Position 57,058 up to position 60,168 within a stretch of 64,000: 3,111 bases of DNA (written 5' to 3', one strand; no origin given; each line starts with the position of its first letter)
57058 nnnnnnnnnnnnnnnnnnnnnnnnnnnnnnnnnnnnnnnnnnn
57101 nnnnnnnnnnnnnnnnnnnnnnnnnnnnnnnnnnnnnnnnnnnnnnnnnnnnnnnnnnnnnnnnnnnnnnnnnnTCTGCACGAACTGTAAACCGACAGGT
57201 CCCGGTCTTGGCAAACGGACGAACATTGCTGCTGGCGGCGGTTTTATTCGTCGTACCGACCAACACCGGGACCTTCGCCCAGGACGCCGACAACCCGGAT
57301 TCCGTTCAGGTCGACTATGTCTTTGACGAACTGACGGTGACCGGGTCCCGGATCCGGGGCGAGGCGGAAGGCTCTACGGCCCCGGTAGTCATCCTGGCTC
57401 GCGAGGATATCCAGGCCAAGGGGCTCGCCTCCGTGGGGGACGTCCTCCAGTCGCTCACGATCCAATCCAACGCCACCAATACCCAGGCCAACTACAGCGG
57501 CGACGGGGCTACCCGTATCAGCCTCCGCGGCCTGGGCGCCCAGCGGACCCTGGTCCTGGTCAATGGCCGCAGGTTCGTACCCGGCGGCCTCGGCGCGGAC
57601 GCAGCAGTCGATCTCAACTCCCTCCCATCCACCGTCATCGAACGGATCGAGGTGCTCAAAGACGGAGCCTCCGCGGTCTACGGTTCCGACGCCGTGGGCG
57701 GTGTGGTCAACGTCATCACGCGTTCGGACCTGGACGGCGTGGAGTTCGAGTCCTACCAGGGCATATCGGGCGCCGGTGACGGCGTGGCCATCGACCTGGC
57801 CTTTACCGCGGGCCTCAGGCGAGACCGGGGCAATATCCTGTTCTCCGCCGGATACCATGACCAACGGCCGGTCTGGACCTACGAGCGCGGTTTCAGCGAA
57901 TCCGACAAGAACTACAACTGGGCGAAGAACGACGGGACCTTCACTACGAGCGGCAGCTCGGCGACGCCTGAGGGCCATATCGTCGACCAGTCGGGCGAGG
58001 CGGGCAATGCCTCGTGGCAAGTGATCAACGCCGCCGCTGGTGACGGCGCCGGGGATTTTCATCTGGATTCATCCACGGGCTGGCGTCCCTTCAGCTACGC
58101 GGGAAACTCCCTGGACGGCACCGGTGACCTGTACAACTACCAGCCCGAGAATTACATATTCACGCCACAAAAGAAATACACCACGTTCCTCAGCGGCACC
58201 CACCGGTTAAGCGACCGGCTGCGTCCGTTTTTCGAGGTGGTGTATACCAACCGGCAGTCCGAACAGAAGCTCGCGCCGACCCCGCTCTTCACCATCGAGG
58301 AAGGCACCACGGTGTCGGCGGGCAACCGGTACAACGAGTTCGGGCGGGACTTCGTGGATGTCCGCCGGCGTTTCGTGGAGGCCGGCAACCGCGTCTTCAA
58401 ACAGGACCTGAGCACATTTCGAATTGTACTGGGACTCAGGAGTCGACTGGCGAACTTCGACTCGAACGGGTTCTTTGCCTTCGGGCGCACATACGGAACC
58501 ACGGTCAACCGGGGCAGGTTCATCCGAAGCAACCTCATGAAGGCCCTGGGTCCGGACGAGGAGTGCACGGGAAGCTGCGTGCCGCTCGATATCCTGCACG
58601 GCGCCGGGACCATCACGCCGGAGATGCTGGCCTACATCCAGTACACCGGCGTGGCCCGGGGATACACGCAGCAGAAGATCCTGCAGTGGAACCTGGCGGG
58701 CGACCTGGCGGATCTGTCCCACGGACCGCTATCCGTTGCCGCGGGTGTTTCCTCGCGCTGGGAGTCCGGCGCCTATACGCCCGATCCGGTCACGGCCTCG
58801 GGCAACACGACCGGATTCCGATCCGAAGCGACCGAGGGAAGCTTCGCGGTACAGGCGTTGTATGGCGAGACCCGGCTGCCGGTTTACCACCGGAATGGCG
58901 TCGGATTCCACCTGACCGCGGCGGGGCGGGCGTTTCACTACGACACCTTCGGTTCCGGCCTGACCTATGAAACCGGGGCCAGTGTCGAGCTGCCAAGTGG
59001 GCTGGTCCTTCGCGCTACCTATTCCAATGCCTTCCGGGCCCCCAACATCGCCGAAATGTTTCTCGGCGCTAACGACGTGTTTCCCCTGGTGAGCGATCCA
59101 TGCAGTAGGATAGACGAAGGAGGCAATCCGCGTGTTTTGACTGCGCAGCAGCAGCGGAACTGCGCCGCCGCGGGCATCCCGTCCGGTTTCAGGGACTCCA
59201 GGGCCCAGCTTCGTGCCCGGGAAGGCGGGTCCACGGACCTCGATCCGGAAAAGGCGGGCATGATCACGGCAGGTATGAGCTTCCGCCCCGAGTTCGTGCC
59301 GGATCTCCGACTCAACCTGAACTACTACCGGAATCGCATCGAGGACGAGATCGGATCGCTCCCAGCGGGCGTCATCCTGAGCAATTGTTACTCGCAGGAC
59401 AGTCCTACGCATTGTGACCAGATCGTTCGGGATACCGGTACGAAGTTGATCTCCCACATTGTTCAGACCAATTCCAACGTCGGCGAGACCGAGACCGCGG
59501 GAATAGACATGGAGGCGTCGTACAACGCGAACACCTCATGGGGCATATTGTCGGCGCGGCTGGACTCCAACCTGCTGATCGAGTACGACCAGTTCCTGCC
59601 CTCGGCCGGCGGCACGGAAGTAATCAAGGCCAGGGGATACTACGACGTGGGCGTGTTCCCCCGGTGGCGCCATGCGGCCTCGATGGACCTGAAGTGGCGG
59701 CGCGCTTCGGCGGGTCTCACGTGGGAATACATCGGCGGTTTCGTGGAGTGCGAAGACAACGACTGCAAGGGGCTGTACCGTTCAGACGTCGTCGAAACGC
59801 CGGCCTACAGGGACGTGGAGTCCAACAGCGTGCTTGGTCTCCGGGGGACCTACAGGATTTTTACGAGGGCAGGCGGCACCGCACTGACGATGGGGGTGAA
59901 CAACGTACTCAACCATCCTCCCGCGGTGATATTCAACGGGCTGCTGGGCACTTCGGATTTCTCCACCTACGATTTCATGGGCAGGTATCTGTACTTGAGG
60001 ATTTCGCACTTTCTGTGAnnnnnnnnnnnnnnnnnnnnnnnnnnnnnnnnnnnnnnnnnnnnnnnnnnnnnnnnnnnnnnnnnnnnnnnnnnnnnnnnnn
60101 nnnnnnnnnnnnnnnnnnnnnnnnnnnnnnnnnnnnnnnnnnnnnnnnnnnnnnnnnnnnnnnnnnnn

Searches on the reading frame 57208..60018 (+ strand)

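Call 53: search_protein_families(library=pfam, proteins=[window:57208-60018:+], max_evalue=0.001)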
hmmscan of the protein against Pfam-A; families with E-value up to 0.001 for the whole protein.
window:57208-60018:+ (936 aa): 2 families
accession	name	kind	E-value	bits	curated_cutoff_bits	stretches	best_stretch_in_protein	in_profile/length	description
PF00593.30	TonB_dep_Rec_b-barrel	-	2.1e-28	100.8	27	1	393-900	52-436/436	TonB dependent receptor-like, beta-barrel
PF07715.20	Plug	-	1.7e-21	77.2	23.9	1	56-166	5-107/107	TonB-dependent Receptor Plug Domain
